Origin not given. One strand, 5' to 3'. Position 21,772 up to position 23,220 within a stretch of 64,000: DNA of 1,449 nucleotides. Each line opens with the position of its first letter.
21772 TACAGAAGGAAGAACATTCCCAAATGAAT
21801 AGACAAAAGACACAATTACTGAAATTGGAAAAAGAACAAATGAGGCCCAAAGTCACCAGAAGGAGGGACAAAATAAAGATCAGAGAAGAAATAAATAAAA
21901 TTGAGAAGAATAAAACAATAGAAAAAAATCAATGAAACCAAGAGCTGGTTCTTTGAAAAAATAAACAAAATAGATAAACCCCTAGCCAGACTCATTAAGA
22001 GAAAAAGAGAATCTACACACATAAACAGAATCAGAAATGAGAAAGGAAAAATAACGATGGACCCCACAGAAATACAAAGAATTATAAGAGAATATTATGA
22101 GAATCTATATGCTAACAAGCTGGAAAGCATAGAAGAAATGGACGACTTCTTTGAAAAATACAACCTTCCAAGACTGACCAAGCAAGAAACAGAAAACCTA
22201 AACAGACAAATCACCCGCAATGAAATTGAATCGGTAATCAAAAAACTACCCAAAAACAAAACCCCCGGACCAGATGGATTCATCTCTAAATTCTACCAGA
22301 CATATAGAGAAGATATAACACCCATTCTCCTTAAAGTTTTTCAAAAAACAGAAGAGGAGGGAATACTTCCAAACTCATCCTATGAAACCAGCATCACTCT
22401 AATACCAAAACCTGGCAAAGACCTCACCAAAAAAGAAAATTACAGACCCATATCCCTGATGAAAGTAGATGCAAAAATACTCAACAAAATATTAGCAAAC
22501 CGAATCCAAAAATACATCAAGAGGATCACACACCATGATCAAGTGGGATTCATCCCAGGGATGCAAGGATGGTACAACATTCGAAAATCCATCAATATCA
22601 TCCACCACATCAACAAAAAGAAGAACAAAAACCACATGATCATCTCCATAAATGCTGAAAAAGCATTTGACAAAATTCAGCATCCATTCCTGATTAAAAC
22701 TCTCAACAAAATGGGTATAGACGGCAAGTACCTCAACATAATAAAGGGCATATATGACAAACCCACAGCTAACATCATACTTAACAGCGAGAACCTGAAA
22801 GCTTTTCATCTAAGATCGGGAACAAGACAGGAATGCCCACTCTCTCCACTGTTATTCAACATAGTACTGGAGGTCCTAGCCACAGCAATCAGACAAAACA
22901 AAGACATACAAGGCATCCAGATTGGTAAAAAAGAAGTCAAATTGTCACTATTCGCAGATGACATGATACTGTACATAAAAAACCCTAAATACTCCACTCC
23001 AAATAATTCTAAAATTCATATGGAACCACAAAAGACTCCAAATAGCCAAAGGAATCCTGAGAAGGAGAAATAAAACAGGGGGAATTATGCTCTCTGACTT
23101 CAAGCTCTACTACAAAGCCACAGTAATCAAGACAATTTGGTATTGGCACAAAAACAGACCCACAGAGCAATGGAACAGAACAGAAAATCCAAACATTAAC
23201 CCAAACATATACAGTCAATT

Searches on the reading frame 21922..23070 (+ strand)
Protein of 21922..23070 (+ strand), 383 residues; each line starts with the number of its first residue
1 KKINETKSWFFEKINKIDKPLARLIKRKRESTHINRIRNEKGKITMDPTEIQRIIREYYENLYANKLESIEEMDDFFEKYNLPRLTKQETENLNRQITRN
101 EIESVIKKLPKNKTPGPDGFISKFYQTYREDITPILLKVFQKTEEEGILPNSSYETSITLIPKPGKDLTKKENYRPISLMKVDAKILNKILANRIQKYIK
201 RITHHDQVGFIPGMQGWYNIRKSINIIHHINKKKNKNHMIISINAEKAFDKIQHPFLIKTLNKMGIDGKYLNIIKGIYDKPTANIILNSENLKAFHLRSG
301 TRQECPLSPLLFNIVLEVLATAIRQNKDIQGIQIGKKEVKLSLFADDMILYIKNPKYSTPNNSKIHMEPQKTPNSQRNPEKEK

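Call 46: search_protein_families(library=pfam, proteins=[window:21922-23070:+], max_evalue=0.01)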
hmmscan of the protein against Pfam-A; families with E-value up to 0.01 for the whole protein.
window:21922-23070:+ (383 aa): 1 family
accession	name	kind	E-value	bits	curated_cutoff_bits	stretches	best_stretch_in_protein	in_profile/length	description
PF00078.32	RVT_1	-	1.5e-34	120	29.6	1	161-356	1-164/205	Reverse transcriptase (RNA-dependent DNA polymerase)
